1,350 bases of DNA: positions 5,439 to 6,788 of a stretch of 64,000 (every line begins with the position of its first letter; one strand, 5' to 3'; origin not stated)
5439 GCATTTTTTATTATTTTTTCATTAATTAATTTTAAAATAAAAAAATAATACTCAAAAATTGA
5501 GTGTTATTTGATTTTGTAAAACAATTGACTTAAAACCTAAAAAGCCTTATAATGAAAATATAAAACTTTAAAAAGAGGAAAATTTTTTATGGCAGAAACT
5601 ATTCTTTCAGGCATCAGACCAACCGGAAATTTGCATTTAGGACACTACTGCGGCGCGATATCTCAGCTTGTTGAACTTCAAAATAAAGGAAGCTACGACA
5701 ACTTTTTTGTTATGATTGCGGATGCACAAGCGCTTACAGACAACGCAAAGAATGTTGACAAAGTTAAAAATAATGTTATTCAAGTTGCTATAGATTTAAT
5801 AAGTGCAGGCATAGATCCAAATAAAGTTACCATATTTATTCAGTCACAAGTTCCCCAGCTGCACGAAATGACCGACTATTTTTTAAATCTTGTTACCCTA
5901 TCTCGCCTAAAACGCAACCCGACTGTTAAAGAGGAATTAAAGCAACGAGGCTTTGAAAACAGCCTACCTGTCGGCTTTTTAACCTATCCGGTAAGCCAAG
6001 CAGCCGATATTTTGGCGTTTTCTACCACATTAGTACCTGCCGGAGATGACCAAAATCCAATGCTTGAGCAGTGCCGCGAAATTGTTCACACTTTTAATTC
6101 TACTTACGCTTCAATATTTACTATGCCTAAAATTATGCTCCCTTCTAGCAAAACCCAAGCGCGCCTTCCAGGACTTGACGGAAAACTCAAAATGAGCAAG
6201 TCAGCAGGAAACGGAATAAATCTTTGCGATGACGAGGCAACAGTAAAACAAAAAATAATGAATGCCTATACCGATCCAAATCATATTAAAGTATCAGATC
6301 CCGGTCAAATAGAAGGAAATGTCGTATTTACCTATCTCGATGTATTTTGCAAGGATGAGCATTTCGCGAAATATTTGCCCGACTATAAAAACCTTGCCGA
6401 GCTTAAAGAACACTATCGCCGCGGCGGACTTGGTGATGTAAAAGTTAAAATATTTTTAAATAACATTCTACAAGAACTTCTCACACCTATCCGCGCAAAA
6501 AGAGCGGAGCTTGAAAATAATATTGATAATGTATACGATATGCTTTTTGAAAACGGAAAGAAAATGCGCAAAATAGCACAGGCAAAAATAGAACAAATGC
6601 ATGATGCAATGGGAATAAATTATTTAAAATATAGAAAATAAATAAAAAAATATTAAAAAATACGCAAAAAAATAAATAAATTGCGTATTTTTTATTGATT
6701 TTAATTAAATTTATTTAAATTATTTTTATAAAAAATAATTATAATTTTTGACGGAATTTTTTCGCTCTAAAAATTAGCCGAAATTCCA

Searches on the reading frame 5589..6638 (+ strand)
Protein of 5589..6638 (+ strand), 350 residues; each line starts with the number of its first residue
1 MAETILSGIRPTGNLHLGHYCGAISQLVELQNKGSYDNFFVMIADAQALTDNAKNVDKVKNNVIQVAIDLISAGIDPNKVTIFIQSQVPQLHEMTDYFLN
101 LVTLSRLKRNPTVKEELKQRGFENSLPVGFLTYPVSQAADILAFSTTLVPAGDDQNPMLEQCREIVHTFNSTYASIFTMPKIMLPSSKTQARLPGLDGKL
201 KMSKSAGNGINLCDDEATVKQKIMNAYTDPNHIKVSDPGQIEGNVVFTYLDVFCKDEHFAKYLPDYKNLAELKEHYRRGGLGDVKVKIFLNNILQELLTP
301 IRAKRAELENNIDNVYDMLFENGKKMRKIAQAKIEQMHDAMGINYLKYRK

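Call 14: find_encoding_contigs(protein=window:5589-6638:+, flank=10000, max_places=10)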
Protein window:5589-6638:+ (350 aa): 10 contigs read that carry it; 7 places shown.
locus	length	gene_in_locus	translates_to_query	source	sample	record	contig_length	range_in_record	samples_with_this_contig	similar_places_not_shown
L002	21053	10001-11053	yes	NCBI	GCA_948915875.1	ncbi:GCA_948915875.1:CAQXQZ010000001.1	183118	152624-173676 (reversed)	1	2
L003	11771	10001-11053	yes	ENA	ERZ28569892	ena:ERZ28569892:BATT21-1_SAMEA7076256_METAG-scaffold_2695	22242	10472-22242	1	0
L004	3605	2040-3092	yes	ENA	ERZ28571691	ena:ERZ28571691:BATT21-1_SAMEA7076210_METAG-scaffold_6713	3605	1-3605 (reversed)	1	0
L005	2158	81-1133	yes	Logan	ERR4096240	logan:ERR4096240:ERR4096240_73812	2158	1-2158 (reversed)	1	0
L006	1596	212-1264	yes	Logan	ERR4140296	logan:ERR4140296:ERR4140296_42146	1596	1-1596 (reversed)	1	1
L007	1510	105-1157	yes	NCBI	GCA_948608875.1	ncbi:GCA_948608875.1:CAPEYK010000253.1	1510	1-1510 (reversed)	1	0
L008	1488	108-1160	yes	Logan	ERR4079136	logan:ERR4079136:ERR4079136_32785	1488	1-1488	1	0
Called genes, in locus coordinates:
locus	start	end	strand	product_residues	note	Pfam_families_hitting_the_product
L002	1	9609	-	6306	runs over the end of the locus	PF09479:Flg_new, PF18998:Flg_new_2 (weak)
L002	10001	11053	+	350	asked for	PF00579:tRNA-synt_1b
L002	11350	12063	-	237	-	PF04002:RadC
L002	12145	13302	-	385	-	-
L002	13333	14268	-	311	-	PF00291:PALP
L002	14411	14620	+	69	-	-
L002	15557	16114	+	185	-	PF01595:CNNM (weak)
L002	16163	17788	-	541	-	PF00749:tRNA-synt_1c, PF19269:Anticodon_2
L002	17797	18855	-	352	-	-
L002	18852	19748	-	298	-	-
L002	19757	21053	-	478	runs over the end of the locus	PF00772:DnaB, PF03796:DnaB_C, PF06745:ATPase, PF13481:AAA_25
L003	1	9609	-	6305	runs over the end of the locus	PF09479:Flg_new, PF18998:Flg_new_2 (weak)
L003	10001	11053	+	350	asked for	PF00579:tRNA-synt_1b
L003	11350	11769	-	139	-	?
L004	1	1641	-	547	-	?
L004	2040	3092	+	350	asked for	PF00579:tRNA-synt_1b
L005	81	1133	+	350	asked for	PF00579:tRNA-synt_1b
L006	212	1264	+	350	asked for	PF00579:tRNA-synt_1b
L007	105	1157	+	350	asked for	PF00579:tRNA-synt_1b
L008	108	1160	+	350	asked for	PF00579:tRNA-synt_1b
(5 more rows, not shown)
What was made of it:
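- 5589..6641 (+): trpS (tryptophan--tRNA ligase). It is the divergent neighbour used as the syntenic anchor to fetch sister assemblies. The exact protein is found on 10 contigs (call 14).
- L002 and L003 call a single gene of 6,306 and 6,305 aa (call 14).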

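Call 22: list_cluster_members(proteins=[window:5589-6638:+, window:11754-13376:-, window:8924-9856:-])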
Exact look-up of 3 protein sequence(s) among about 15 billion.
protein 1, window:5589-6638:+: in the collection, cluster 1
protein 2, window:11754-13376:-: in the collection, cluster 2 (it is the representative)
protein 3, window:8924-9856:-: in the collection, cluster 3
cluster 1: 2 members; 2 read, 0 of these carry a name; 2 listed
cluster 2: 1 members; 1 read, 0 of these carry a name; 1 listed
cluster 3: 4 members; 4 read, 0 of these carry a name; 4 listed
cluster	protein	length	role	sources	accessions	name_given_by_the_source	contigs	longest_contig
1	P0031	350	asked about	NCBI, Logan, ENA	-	-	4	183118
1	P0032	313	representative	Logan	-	-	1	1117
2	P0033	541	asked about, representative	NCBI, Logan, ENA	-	-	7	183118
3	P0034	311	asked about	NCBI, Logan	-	-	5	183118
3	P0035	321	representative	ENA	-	-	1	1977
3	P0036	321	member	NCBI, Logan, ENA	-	-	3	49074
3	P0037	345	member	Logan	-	-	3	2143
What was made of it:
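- Tried and rejected: A cluster look-up gave no names (call 22).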

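Call 42: search_protein_families(library=pfam, proteins=[L002:1-9609:-], max_evalue=1)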
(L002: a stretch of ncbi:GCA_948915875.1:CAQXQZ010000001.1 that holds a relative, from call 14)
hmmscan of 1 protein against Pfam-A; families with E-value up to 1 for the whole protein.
L002:1-9609:- (3203 aa): 4 families
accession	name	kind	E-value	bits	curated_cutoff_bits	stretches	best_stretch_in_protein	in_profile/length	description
PF09479.16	Flg_new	-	8e-08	32.7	27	2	3126-3197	1-64/65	Listeria-Bacteroides repeat domain (List_Bact_rpt)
PF18676.6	MBG_2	-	0.0016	19.4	25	1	2209-2256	29-68/72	MBG domain (YGX type)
PF11797.14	WxLIP_HBD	-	0.048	14.1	28.9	0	2145-2179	100-134/138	WxL Interacting Protein, host binding domain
PF22544.2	HYDIN_VesB_CFA65-like_Ig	-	0.69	10.6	25.5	0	1203-1238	61-97/100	HYDIN/CFA65/VesB-like, Ig-like domain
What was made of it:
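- On Listeria-Bacteroides repeat (Flg_new, PF09479) protein: That lies outside the window (call 42).
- Closest known: Giant Firmicute surface proteins built from Listeria-Bacteroides. Same: The intact allele carries Flg_new above the Pfam threshold (32.7 bits against a cut-off of 27, call 42).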

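Call 59: search_protein_families(library=ncbifam, proteins=[window:5589-6638:+], max_evalue=0.001)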
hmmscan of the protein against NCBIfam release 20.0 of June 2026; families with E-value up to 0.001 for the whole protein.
window:5589-6638:+ (350 aa): 10 families
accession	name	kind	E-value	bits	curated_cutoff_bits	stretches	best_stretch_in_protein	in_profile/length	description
TIGR00233.1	trpS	equivalog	1.9e-71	241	176.75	1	2-343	2-328/328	tryptophan--tRNA ligase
NF008922.0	PRK12283.1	equivalog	2.9e-65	220.7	572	2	2-174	3-172/400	tryptophan--tRNA ligase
NF009207.0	PRK12556.1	equivalog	7.7e-55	186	479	1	3-343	4-331/332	tryptophan--tRNA ligase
NF008923.0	PRK12284.1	equivalog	2.2e-47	161.9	597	1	2-347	2-335/431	tryptophan--tRNA ligase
NF006330.0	PRK08560.1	equivalog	1.1e-27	97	220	1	8-311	38-334/342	tyrosine--tRNA ligase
NF008927.0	PRK12285.1-4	equivalog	1.5e-27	96.6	478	1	4-322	75-375/385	tryptophan--tRNA ligase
NF008925.0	PRK12285.1-2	equivalog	1e-25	90.5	451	1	4-315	64-360/365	tryptophan--tRNA ligase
NF008924.0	PRK12285.1-1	equivalog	5.3e-20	72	644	1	7-315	78-365/381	tryptophan--tRNA ligase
NF008926.0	PRK12285.1-3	equivalog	2.4e-16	59.6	320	1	5-170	68-229/429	tryptophan--tRNA ligase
NF008928.0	PRK12285.1-5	equivalog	4.5e-09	35.4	891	1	4-167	94-250/530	tryptophan--tRNA ligase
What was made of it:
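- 5589..6641 (+): TIGR00233 at 1.9e-71 (call 59).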
